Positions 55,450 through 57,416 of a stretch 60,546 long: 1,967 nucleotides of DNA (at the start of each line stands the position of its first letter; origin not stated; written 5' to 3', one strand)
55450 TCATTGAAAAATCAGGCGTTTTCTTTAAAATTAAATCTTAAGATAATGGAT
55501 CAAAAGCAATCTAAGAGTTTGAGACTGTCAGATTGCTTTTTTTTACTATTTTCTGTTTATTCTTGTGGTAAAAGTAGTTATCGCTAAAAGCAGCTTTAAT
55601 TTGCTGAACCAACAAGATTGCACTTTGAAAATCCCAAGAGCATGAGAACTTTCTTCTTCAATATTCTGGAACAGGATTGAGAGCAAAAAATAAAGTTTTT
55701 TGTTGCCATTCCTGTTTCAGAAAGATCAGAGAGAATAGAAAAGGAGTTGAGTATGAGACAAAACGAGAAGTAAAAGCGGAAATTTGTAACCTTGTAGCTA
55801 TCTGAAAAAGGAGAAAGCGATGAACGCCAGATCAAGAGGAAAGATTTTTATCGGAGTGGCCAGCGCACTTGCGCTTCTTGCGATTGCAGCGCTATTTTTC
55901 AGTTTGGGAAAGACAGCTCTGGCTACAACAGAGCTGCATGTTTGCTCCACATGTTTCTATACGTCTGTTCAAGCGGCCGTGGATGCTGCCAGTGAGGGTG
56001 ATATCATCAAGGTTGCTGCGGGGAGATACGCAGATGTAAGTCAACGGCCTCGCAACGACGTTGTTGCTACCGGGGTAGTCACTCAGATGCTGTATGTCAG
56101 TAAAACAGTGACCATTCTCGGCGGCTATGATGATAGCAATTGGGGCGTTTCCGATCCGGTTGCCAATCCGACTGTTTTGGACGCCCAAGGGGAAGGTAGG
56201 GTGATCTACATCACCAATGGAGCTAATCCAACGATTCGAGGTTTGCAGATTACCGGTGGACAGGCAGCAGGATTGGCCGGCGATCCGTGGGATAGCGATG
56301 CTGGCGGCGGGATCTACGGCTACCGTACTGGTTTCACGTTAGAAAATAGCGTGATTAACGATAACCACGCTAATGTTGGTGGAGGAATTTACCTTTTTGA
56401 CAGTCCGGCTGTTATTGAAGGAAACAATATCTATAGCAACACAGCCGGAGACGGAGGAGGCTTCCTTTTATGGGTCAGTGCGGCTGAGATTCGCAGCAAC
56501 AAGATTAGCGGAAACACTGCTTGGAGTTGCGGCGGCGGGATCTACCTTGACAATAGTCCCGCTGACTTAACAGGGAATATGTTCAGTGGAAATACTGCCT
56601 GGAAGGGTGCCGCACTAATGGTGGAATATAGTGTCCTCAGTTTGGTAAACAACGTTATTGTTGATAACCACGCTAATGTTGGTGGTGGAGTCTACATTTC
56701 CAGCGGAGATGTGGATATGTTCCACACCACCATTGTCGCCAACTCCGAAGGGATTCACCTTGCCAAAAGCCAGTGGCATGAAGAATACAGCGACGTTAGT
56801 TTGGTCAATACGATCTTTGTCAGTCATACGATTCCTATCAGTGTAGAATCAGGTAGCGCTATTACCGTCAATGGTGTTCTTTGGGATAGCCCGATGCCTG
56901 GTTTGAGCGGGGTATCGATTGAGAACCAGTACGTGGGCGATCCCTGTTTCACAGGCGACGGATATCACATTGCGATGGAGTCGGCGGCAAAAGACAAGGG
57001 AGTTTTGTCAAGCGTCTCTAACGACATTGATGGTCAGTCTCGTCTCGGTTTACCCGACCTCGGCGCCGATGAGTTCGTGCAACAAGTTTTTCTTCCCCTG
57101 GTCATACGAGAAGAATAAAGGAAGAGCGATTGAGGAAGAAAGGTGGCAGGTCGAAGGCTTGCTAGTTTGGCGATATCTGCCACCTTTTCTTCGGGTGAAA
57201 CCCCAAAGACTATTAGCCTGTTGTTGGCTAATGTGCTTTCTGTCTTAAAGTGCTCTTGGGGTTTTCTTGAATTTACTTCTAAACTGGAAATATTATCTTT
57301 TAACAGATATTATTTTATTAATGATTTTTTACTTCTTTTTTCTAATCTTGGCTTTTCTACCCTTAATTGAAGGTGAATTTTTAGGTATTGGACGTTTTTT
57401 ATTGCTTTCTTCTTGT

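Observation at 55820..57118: GC-rich, Chloroflexota-style surface beta-helix gene inserted in the glycan locus: possible host-derived acquisition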

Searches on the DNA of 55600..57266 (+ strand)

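Call 84: search_dna_similar(query=window:55600-57266:+, collection=plasmids, mode=distant, max_rows=8)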
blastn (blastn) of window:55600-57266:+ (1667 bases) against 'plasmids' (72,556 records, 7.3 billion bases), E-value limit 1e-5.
No match.

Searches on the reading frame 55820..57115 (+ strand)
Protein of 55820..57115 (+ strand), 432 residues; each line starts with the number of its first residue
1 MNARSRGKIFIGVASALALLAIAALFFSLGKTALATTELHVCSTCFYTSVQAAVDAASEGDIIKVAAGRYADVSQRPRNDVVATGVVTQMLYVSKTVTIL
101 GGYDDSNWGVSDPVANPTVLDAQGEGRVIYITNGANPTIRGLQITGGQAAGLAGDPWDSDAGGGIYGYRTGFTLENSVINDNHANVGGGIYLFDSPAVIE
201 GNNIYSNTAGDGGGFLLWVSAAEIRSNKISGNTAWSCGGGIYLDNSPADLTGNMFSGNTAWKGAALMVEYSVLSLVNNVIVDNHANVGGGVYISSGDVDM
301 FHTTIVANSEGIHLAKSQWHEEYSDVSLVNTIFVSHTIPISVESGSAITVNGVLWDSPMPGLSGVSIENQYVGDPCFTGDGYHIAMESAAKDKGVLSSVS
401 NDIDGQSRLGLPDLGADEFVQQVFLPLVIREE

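Call 4: search_protein_families(library=pfam, proteins=[window:55820-57115:+], max_evalue=1)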
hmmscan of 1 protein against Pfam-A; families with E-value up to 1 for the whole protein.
window:55820-57115:+ (432 aa): 2 families
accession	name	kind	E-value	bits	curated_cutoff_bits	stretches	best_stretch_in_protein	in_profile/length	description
PF13229.12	Beta_helix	-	1.2e-16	61.2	25.9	2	164-319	2-149/158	Right handed beta helix region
PF02415.23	Chlam_PMP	-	0.069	13.9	20.6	0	176-191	1-17/19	Chlamydia polymorphic membrane protein (Chlamydia_PMP) repeat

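Call 5: search_protein_families(library=ncbifam, proteins=[window:55820-57115:+], max_evalue=1)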
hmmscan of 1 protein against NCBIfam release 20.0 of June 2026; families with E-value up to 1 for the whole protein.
window:55820-57115:+ (432 aa): 5 families
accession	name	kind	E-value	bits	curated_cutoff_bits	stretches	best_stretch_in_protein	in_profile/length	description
TIGR04247.1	NosD_copper_fam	subfamily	1.1e-06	27.5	300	2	169-287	175-289/377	nitrous oxide reductase family maturation protein NosD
TIGR03804.1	para_beta_helix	repeat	3.7e-05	23.3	19.45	1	226-259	9-43/44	parallel beta-helix repeat protein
NF047854.1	LIC10774_subfam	equivalog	0.018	14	380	1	195-284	173-268/358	LIC10774/LIC10365 family surface protein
NF050076.1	sort_motif_YLP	domain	0.11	12.5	15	1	421-430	2-11/11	YLP-box putative sorting motif-containing protein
NF053834.1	ultrashort_CTERM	domain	0.18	11.9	10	1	422-430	2-10/10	YLP-box putative sorting motif-containing protein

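Call 6: find_homologous_proteins(query=window:55820-57115:+)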
Query window:55820-57115:+ (432 aa): 371 proteins with E <= 0.001 among 8000 candidates; the best 120 are listed.
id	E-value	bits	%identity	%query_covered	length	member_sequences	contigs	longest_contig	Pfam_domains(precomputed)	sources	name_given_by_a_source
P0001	2.2e-283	958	100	100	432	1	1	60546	PF13229.13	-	-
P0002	3.2e-146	506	41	86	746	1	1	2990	-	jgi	jgi:fibronectin-binding autotransporter adhesin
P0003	1.2e-109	385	41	63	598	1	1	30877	-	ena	-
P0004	3.3e-107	377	43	91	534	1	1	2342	PF13229.13,PF05048.20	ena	-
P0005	3.1e-103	364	37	89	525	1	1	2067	-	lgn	-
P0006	6.9e-100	353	44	98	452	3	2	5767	-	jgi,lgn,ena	-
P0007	9.0e-99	350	42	64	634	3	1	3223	PF13229.13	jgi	jgi:parallel beta-helix repeat protein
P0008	6.9e-98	347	43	98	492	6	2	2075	PF13229.13,PF05048.20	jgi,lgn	-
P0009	4.0e-97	344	43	90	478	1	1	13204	-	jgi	jgi:hypothetical protein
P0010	4.9e-97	344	39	63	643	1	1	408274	PF13229.13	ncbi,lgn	-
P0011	4.9e-96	340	48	91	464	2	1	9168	PF05048.20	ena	-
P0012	4.4e-95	337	49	89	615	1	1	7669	-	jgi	jgi:parallel beta-helix repeat protein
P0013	3.2e-94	334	40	88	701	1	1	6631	-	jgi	jgi:parallel beta-helix repeat protein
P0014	1.1e-93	333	45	66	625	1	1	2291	PF13229.13,PF17161.11,PF05048.20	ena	-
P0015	5.5e-93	330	43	63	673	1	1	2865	PF13229.13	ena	-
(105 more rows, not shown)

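Call 25: find_related_loci(query=A2, collection=genome_contigs, flank=3000)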
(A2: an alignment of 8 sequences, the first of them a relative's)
Query A2 (432 aa) in genome_contigs; peptide patterns used: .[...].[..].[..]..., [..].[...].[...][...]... (x = any residue, [..] = any of these).
537 stretches matched a pattern; 156 encode a relative of the query (tblastn E <= 1e-3); the best 80 are kept; 79 distinct loci.
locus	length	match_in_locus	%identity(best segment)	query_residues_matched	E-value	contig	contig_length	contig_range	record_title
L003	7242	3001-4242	46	38-431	1e-98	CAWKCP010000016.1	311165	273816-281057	MAG: uncultured Chloroflexia bacterium isolate MFD03804.bin.2.109 genome assembly, contig: contig_3125, whole genome sho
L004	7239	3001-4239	46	38-430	2e-93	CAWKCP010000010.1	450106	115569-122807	MAG: uncultured Chloroflexia bacterium isolate MFD03804.bin.2.109 genome assembly, contig: contig_22621, whole genome sh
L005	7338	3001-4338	43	29-431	8e-90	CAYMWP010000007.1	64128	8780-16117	MAG TPA_asm: uncultured Anaerolineales bacterium isolate binchicken_co334_151 genome assembly, contig: NODE_629_length_6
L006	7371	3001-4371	41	33-430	3e-81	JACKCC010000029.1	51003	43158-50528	MAG: Ardenticatenaceae bacterium isolate HK-STAS-CHLO-37 HK-STAS-CHLO-37_29, whole genome shotgun sequence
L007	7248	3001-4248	42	32-419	4e-76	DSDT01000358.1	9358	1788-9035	MAG TPA_asm: Chloroflexota bacterium isolate SpSt-1225 Ga0129302_1004346, whole genome shotgun sequence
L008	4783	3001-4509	38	8-431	5e-76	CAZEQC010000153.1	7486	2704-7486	MAG TPA_asm: uncultured Anaerolineales bacterium isolate binchicken_co15_221 genome assembly, contig: NODE_8502_length_7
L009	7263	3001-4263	41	38-421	5e-73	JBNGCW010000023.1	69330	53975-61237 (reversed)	MAG: Anaerolineae bacterium isolate E05-010 bin29.fa-23, whole genome shotgun sequence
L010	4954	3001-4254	40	34-431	4e-73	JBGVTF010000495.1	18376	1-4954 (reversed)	MAG: Anaerolineae bacterium isolate S_237_B7 k127_521703, whole genome shotgun sequence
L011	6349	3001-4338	41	8-419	1e-71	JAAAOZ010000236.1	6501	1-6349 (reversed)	MAG: Chloroflexi bacterium isolate GSL.Bin35 NODE_9454_length_6501_cov_0.269906, whole genome shotgun sequence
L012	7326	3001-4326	38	45-419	8e-71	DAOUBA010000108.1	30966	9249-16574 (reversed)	MAG TPA_asm: Anaerolineae bacterium isolate H67_700 k125_420506, whole genome shotgun sequence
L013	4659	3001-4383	39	5-420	1e-70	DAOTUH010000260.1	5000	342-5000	MAG TPA_asm: Anaerolineae bacterium isolate F17_49 k129_1587490, whole genome shotgun sequence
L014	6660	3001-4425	38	29-432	1e-70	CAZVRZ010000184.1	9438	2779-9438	MAG TPA_asm: uncultured Anaerolineaceae bacterium isolate SRP192927_co7_37 genome assembly, contig: NODE_15311_length_94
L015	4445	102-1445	39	44-419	1e-70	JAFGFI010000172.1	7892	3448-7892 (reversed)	MAG: Anaerolineae bacterium isolate Zod_Metabat.1307 k87_5003651, whole genome shotgun sequence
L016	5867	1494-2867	36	39-432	8e-70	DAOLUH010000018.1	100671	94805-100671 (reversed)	MAG TPA_asm: Anaerolineae bacterium isolate AMR_MDS_4610 NODE_211_length_100671_cov_21.988610, whole genome shotgun sequ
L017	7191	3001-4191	40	36-419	4e-68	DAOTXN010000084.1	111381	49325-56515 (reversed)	MAG TPA_asm: Anaerolineae bacterium isolate H21_255 k133_2855513, whole genome shotgun sequence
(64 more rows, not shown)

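Call 58: predict_structure(alignment_id=A1)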
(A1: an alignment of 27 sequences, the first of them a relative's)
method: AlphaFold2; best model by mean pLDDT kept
length: 432 residues; sequences in the alignment: 27
mean_pLDDT: 90.3   pTM: 0.85
mean pLDDT of the five models: 90.3, 89.7, 88.4, 87.8, 87.5
residues with pLDDT >= 90: 322; 70-90: 71; 50-70: 18; < 50: 21
segments of 3 or more residues with pLDDT < 50: 1-8, 30-33, 422-428
pLDDT, mean of each block of 10 residues (from residue 1): 45 74 68 73 97 98 99 95 90 98 96 98 98 97 98 93 98 98 98 98 99 98 98 98 98 98 97 97 94 96 94 91 95 89 94 85 88 88 87 90 81 79 48 49
secondary structure, 60 per line:
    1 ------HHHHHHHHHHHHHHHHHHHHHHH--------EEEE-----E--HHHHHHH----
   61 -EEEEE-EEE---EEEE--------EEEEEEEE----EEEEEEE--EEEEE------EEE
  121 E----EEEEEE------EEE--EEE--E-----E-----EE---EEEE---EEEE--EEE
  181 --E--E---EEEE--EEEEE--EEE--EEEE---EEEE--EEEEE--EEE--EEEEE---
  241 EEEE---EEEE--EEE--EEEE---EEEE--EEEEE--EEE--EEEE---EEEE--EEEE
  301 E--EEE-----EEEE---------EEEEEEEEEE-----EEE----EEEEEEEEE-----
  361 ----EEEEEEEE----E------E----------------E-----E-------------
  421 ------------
elements in order: H7-29 E38-41 H50-56 E62-66 E68-70 E74-77 E86-93 E98-104 E107-111 E118-121 E126-131 E138-140 E143-145 E165-168 E172-175 E178-180 E190-193 E196-200 E203-205 E208-211 E215-218 E221-225 E228-230 E233-237 E241-244 E248-251 E254-256 E259-262 E266-269 E272-276 E279-281 E284-287 E291-294 E297-301 E304-306 E312-315 E325-334 E340-342 E347-355 E365-372

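Call 60: search_solved_structures(query=A1, max_evalue=0.01)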
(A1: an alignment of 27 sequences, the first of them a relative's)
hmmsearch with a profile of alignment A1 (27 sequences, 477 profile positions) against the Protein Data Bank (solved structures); distinct sequences matched with E-value up to 0.01: 3.
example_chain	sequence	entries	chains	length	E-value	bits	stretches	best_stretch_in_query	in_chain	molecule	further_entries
7w5z_U2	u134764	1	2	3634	1.6e-05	27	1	170-295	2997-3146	Transmembrane protein, putative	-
9cdu_A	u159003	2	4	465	6e-05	25.1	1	156-343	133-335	Rhombotarget A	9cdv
7dmk_A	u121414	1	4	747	0.00035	22.6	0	200-289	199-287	BcAlyPL6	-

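Call 61: fold_search(model_id=the predicted structure, library=pdb)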
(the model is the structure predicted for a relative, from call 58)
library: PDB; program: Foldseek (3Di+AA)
matches with E <= 10: 437; with E <= 0.001: 25
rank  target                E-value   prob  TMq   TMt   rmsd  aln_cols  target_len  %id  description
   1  9cdu_A                5.2e-07  1.00  0.42  0.42  10.5       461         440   16  Crystal Structure of Rhombotarget A-peptide Complex (released 2025-07-02)
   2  7v6i_A                1.3e-06  1.00  0.41  0.32   9.7       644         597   12  Crystal structure of lacto-N-biosidase BsaX from Bifidobacterium saguini, lacto-N-biose complex (released 2022-02-09)
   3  9cdv_A                1.4e-06  1.00  0.47  0.45   9.1       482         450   18  Crystal Structure of Rhombotarget A (released 2025-07-02)
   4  9cdu_C                3.1e-06  1.00  0.51  0.52   7.2       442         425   18  Crystal Structure of Rhombotarget A-peptide Complex (released 2025-07-02)
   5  5gqc_D                3.2e-06  1.00  0.42  0.32  11.8       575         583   12  Crystal structure of lacto-N-biosidase LnbX from Bifidobacterium longum subsp. longum, ligand-free form (released 2017-04-19)
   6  9cdv_B                7.9e-06  1.00  0.51  0.51   7.7       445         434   16  Crystal Structure of Rhombotarget A (released 2025-07-02)
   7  7v6m_A                1.2e-05  1.00  0.44  0.36   9.1       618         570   12  Crystal structure of lacto-N-biosidase TnX from Tynzenella nexilis, lacto-N-biose complex (released 2022-02-09)
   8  1ru4                  1.5e-05  1.00  0.49  0.52   8.4       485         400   11  Crystal structure of pectate lyase Pel9A (released 2004-04-13)
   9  7jwf_A                3.1e-04  1.00  0.38  0.29  11.4       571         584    8  Crystal structure of PdGH110B D344N in complex with alpha-(1,3)-galactobiose (released 2020-11-04)
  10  7o78_B                3.2e-04  1.00  0.38  0.34  10.9       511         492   12  Structure of the PL6 family chondroitinase B from Pseudopedobacter saltans, Pedsa3807 (released 2021-07-28)
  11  9beu_B                3.5e-04  1.00  0.43  0.32  10.0       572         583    8  Structure of GH110B in complex with a lambda-carrageenan oligosaccharide (released 2025-08-27)
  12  9beu_A                3.9e-04  1.00  0.36  0.28  12.1       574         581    8  Structure of GH110B in complex with a lambda-carrageenan oligosaccharide (released 2025-08-27)
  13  7o84_A                4.3e-04  0.97  0.24  0.25  10.8       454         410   10  Structure of the PL6 family alginate lyase Pedsa0632 from Pseudopedobacter saltans in complex with substrate (released 2021-07-28)
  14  9ozl_A                4.7e-04  1.00  0.40  0.47   7.7       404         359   11  Crystal structure of the polysaccharide lyase RbmB from Vibrio cholerae (released 2026-03-11)
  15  6gvp_A                5.2e-04  0.95  0.21  0.17  13.8       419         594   11  TAILSPIKE PROTEIN MUTANT E372Q (DELTA N471/S472) OF E. COLI BACTERIOPHAGE HK620 IN COMPLEX WITH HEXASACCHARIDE (released 2018-07-11)
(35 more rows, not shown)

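Call 83: search_protein_families(library=phrogs, proteins=[window:55820-57115:+], max_evalue=0.01)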
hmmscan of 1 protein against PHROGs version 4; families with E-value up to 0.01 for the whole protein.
window:55820-57115:+ (432 aa): 0 families
